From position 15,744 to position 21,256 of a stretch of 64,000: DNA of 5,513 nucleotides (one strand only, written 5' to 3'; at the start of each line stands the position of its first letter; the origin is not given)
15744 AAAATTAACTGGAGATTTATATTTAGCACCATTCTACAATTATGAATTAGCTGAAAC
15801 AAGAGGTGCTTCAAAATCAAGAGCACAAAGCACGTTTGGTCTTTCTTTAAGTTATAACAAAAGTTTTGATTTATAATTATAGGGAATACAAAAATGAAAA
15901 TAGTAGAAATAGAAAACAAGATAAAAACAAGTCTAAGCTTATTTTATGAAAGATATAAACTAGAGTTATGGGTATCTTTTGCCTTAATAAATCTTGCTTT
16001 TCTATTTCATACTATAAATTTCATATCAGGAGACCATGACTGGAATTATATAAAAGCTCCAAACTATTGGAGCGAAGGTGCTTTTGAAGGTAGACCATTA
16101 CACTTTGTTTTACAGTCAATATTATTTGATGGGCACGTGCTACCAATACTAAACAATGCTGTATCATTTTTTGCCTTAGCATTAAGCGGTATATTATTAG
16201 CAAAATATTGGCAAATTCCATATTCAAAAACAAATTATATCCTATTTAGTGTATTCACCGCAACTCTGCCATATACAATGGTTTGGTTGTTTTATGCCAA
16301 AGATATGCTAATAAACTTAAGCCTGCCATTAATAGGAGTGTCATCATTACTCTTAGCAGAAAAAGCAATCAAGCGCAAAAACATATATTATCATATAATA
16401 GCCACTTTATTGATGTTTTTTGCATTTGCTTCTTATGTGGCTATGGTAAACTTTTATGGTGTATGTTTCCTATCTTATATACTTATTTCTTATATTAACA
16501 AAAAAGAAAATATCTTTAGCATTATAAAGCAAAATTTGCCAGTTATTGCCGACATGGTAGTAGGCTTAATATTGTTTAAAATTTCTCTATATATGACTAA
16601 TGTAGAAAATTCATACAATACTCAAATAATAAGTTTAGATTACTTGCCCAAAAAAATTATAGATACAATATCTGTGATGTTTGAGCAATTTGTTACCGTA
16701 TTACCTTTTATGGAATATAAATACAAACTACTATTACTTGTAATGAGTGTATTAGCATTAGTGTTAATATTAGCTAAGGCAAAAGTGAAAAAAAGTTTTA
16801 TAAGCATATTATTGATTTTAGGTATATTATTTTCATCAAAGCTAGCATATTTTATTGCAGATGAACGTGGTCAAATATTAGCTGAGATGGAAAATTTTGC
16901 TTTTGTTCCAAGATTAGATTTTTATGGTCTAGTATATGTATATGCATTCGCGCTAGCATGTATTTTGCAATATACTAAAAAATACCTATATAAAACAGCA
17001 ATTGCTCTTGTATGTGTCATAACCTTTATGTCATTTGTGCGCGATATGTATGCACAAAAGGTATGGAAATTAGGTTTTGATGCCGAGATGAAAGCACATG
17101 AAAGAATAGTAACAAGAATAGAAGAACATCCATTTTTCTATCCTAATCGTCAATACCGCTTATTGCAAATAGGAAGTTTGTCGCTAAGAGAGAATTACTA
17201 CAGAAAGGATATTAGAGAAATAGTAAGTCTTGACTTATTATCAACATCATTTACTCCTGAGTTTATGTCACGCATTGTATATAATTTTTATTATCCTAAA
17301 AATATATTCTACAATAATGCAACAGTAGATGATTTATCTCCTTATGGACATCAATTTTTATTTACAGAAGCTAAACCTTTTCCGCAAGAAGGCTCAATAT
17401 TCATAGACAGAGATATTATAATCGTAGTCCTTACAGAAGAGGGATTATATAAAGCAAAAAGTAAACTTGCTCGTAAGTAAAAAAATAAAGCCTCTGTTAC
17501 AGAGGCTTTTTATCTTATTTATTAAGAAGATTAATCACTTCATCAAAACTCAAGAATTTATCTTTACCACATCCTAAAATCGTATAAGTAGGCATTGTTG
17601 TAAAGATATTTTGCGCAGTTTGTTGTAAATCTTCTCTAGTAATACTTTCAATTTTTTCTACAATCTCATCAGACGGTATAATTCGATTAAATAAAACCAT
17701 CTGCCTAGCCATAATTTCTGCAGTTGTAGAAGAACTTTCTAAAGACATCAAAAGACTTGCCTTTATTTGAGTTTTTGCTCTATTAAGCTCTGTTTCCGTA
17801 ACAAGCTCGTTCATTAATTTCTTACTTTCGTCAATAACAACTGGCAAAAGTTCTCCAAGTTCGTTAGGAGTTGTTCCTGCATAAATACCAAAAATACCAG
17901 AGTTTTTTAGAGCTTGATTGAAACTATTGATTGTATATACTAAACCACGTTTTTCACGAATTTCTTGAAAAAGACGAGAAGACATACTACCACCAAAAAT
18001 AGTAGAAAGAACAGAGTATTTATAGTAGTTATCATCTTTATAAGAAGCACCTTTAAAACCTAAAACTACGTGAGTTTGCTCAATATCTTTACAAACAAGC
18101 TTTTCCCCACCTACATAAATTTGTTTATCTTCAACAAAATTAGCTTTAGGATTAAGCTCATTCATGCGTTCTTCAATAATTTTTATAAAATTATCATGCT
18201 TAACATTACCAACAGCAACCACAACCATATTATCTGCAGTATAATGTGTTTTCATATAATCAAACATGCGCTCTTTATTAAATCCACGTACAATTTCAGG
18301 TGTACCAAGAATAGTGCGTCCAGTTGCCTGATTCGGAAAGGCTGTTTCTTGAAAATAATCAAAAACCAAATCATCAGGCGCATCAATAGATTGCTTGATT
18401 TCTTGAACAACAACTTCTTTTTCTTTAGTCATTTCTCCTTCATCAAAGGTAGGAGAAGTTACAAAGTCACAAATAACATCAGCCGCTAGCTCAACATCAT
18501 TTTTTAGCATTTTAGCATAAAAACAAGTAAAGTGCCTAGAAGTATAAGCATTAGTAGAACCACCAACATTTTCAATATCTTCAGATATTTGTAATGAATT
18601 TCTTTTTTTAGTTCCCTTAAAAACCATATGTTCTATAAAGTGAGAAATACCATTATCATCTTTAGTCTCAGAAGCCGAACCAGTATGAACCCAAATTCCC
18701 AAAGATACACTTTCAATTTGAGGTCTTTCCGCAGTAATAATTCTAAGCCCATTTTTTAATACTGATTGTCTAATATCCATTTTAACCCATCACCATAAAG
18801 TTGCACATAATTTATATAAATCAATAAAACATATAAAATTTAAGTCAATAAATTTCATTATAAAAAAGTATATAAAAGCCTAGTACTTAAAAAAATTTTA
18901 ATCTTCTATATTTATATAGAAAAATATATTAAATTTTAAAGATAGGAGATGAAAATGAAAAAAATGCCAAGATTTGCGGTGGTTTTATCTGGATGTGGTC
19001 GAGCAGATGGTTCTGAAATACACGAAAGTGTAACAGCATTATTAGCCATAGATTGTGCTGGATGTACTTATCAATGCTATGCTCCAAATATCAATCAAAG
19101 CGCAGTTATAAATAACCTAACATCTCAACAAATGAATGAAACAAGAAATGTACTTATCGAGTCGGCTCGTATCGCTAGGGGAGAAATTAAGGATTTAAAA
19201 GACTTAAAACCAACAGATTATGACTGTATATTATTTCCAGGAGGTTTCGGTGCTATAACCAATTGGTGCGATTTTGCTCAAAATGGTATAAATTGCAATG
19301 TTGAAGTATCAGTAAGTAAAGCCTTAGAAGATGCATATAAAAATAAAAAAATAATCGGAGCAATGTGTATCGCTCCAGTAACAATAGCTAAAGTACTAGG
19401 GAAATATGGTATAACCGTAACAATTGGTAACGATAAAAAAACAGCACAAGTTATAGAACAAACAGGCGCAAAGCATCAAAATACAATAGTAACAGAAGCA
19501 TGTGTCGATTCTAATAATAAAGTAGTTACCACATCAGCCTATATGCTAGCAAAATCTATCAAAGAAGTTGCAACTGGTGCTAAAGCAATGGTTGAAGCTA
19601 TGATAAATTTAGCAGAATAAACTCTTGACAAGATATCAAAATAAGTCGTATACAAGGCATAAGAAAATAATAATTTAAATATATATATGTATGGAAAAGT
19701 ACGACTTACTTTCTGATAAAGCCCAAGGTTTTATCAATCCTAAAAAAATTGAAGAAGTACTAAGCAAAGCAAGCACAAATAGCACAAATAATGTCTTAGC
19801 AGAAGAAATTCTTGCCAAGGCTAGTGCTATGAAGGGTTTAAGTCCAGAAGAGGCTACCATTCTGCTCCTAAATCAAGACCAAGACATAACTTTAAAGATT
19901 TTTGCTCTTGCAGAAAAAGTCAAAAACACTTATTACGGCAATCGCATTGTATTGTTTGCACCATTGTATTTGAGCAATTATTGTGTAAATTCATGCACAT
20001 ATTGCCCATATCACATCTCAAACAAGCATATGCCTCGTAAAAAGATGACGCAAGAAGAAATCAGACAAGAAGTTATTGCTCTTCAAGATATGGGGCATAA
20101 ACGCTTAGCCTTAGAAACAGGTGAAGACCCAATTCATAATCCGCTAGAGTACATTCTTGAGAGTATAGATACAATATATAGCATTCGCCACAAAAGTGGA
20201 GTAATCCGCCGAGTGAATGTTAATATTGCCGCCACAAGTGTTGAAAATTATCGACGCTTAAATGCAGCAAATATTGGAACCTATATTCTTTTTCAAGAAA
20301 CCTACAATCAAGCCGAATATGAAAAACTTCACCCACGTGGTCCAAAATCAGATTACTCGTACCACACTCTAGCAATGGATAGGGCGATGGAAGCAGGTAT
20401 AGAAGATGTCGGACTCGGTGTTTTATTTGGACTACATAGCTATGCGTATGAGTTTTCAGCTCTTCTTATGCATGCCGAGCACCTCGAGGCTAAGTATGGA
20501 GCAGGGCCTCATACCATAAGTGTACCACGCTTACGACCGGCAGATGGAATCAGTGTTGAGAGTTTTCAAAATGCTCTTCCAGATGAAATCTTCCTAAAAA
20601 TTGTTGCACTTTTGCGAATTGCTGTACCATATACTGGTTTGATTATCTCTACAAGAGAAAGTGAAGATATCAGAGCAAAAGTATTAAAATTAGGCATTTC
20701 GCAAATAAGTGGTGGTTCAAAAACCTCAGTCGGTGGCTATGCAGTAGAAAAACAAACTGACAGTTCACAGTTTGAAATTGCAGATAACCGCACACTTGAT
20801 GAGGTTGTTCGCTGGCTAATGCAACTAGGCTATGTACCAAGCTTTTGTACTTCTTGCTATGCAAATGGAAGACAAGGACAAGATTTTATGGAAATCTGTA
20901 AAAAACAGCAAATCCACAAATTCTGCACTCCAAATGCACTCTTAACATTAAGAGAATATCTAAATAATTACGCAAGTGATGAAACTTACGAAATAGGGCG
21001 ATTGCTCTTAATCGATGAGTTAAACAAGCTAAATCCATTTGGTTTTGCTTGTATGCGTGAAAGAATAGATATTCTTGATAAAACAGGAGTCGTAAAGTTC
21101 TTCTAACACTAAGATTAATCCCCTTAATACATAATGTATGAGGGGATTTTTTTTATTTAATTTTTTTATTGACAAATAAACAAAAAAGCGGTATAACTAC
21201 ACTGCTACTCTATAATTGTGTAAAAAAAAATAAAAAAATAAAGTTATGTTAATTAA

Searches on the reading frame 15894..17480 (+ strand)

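Call 87: search_protein_families(library=pfam, proteins=[window:15894-17480:+], max_evalue=0.0001)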
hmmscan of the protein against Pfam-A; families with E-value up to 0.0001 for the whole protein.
window:15894-17480:+ (528 aa): 1 family
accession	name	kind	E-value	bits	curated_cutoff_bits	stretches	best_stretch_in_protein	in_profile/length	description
PF14264.12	Glucos_trans_II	-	3.5e-17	63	30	1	52-331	14-298/317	Glucosyl transferase GtrII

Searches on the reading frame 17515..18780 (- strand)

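Call 87: search_protein_families(library=pfam, proteins=[window:17515-18780:-], max_evalue=0.0001)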
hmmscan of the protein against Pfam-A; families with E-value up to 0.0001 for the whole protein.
window:17515-18780:- (421 aa): 2 families
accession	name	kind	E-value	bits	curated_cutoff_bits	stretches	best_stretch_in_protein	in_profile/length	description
PF05193.26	Peptidase_M16_C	-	7.4e-45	153.5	23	1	167-338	2-180/181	Peptidase M16 inactive domain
PF00675.25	Peptidase_M16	-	1.7e-42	145.2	22.3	1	13-160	1-148/149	Insulinase (Peptidase family M16)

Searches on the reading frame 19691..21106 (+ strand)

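Call 87: search_protein_families(library=pfam, proteins=[window:19691-21106:+], max_evalue=0.0001)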
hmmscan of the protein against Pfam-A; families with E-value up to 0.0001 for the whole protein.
window:19691-21106:+ (471 aa): 2 families
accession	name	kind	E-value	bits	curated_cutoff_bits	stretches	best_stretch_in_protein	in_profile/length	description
PF06968.18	BATS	-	2.4e-20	73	22.2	1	277-381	1-87/88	Biotin and Thiamin Synthesis associated domain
PF04055.27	Radical_SAM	-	3.7e-13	50.4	29.5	1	94-247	3-150/166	Radical SAM superfamily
